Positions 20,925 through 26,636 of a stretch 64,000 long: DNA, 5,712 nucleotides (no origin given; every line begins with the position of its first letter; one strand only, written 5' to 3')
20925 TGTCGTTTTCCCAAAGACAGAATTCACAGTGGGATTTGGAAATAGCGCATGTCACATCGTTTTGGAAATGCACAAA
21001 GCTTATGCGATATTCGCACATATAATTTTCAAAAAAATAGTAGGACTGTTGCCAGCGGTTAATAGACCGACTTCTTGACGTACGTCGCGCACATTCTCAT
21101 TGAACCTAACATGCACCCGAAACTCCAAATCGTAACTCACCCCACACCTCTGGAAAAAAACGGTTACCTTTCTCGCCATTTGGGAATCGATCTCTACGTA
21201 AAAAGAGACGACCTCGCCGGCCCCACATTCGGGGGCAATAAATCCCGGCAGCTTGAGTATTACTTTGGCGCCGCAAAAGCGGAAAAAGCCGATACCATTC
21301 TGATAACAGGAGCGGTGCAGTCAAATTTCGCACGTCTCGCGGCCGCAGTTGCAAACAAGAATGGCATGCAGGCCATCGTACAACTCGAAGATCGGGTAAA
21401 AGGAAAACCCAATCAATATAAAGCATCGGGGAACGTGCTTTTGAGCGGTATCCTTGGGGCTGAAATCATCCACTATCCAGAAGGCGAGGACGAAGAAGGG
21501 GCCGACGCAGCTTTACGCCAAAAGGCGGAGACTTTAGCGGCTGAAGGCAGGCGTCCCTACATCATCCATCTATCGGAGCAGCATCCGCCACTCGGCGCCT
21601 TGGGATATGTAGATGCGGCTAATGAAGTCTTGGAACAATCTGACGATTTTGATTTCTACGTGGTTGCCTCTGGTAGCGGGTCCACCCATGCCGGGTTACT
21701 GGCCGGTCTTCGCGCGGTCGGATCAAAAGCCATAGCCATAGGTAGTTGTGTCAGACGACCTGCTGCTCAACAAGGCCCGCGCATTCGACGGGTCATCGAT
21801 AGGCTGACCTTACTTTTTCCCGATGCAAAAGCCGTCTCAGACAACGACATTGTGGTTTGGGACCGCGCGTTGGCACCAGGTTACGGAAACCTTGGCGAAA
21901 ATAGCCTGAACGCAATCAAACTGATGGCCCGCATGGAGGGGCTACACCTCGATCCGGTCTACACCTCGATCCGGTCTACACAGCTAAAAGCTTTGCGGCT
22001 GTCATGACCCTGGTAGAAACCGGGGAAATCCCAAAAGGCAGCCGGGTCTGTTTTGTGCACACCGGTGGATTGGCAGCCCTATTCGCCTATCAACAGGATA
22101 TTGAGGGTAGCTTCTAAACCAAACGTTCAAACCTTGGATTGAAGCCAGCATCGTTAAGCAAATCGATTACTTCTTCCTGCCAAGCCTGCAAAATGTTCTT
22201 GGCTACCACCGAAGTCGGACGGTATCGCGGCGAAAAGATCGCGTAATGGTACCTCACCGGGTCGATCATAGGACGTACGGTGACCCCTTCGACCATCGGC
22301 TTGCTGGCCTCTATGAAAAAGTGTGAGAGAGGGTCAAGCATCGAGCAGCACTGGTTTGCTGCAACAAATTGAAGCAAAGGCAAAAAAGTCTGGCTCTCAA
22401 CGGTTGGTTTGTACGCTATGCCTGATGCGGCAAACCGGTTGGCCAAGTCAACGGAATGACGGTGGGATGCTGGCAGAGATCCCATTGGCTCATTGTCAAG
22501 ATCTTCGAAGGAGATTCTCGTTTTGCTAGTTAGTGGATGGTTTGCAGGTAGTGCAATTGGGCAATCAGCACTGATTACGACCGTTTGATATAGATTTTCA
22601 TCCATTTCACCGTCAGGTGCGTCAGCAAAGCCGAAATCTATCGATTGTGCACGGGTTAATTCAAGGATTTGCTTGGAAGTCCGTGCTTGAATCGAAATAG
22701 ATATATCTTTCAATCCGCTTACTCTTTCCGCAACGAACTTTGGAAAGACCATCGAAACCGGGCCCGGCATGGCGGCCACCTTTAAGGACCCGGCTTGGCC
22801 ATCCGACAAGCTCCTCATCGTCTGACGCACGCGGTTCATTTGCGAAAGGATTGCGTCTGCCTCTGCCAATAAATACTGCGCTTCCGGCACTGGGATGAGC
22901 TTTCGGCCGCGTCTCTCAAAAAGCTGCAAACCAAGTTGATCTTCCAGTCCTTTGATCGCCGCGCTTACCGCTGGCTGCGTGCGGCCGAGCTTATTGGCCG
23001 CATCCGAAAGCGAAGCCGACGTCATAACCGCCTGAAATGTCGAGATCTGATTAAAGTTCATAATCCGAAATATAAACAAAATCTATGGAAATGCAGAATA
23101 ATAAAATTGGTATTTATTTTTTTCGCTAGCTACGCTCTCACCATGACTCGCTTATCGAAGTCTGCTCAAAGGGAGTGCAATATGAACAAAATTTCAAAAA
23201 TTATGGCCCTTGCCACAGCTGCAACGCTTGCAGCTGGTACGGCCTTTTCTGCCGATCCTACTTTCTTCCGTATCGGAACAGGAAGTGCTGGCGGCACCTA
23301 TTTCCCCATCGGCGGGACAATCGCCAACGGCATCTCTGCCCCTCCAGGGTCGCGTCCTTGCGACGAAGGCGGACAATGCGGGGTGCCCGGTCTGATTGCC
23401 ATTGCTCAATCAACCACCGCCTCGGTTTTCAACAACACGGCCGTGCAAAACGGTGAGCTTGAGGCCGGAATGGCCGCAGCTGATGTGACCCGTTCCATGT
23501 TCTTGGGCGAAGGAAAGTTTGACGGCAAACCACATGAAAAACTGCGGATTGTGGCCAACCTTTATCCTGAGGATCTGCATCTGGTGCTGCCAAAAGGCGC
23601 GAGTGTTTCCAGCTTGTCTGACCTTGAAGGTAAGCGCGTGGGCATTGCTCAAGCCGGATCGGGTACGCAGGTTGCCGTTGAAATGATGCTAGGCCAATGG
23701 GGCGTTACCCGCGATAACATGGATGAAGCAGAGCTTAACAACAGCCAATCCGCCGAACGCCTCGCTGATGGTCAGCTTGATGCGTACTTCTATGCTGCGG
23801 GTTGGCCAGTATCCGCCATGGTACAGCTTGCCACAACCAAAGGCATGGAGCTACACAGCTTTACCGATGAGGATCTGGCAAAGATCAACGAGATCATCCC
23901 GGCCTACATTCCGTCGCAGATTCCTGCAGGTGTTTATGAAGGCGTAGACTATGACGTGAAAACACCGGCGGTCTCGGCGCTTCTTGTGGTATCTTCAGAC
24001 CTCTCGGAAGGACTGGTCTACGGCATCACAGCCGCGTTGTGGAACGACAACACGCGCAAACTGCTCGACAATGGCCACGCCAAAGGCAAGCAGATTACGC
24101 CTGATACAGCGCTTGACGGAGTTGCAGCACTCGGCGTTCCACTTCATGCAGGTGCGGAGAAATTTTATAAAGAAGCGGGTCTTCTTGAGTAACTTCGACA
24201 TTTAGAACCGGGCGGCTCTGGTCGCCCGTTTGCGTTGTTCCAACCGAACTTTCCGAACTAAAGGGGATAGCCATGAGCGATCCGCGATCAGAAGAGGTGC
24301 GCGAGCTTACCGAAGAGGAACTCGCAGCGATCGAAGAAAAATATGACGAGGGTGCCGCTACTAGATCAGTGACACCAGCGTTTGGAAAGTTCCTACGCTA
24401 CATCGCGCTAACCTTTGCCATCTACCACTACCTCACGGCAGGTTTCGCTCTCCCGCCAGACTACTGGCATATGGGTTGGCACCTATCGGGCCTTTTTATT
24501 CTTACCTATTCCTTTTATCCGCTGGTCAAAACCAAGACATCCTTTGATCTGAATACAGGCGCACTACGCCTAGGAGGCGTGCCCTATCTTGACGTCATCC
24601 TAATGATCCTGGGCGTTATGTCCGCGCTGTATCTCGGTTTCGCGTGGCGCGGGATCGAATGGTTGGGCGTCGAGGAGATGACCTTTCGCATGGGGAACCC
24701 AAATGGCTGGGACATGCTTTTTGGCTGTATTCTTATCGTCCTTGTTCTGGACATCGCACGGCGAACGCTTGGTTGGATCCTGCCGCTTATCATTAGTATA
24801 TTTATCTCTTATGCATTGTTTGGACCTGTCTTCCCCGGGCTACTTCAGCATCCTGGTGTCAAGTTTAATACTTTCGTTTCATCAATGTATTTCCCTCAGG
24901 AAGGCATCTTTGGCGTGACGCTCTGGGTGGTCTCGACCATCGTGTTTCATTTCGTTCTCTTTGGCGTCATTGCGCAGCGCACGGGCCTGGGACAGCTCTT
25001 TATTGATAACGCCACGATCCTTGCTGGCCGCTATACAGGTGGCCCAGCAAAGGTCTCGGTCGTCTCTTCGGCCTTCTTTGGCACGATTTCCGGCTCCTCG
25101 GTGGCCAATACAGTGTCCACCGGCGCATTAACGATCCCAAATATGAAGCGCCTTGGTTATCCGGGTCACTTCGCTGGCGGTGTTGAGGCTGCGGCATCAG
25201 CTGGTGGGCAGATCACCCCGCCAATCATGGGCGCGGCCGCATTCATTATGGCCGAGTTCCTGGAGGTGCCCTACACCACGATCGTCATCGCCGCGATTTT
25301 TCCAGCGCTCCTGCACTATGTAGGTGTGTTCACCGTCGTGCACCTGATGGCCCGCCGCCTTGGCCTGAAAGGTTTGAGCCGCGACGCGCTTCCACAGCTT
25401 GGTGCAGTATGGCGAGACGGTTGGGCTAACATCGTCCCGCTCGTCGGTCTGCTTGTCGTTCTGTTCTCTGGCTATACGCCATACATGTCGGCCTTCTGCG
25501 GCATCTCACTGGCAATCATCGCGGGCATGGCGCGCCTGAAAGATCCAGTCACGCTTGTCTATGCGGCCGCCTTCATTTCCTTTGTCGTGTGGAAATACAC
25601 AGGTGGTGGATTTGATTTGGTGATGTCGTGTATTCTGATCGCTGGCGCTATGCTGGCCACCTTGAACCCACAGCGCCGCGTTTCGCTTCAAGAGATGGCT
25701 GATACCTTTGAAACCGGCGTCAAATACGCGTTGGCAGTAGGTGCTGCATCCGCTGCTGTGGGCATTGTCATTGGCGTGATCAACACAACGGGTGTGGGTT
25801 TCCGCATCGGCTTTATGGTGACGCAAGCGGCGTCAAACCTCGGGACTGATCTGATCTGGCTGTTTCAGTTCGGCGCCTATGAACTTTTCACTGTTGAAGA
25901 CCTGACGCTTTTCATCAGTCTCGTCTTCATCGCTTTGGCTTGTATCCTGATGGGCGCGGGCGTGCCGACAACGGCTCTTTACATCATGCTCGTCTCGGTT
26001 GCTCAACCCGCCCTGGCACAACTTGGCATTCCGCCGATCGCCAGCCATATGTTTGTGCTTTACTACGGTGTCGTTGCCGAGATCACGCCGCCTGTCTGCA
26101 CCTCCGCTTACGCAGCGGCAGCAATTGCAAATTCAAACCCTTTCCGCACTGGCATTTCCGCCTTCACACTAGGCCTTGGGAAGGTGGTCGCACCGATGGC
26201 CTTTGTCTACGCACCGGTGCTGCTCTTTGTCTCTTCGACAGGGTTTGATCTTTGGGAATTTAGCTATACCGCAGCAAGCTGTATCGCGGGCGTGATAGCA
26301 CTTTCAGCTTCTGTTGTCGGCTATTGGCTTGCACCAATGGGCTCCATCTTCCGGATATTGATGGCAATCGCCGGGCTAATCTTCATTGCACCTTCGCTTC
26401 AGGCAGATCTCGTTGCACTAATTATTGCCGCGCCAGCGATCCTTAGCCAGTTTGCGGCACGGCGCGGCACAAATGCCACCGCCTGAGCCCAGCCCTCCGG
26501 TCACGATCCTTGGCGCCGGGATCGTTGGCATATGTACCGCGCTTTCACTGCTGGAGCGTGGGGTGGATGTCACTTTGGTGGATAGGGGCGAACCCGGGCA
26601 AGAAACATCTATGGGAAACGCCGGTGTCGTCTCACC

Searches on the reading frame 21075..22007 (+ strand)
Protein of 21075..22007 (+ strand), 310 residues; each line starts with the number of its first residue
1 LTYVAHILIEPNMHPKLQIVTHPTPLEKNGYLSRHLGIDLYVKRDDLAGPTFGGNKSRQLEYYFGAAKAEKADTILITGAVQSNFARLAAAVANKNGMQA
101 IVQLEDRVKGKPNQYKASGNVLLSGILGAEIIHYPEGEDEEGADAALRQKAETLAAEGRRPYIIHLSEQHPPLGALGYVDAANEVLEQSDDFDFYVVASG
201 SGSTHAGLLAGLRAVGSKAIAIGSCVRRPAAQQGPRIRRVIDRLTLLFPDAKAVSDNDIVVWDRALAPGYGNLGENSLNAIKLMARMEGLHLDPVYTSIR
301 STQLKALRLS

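Call 6: search_protein_families(library=pfam, proteins=[window:21075-22007:+], max_evalue=10)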
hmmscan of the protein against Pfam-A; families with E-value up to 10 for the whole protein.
window:21075-22007:+ (310 aa): 1 family
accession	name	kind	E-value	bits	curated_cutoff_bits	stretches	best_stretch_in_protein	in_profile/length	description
PF00291.31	PALP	-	1.2e-33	117.1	35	1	22-297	6-268/295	Pyridoxal-phosphate dependent enzyme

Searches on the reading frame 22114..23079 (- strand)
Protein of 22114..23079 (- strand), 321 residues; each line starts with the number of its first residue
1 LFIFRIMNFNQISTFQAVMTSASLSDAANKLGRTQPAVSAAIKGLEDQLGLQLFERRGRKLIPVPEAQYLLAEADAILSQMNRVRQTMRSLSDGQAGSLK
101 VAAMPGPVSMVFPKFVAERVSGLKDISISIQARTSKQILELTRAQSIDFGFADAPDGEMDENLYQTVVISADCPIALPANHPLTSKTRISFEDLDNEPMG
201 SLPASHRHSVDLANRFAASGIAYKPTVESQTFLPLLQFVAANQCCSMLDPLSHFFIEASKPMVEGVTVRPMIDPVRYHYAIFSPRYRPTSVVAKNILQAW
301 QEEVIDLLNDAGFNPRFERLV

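Call 6: search_protein_families(library=pfam, proteins=[window:22114-23079:-], max_evalue=10)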
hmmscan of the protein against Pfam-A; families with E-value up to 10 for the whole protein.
window:22114-23079:- (321 aa): 3 families
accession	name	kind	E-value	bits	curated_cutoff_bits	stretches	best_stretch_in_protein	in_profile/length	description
PF03466.25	LysR_substrate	-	5.3e-19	68.9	28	1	93-301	2-205/209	LysR substrate binding domain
PF00126.33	HTH_1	-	1.3e-17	64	26.6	1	9-67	1-59/60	Bacterial regulatory helix-turn-helix protein, lysR family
PF25212.1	HVO_A0114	-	0.14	12.4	27.6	1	22-64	37-78/84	HVO_A0114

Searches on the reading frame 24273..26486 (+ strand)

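Call 84: search_protein_families(library=pfam, proteins=[window:24273-26486:+], max_evalue=0.00001)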
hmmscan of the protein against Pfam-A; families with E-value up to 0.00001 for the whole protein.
window:24273-26486:+ (737 aa): 1 family
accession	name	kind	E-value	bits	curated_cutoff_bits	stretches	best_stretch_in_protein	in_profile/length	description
PF06808.19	DctM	-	1.7e-82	277.9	23.8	1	154-654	2-408/413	Tripartite ATP-independent periplasmic transporter, DctM component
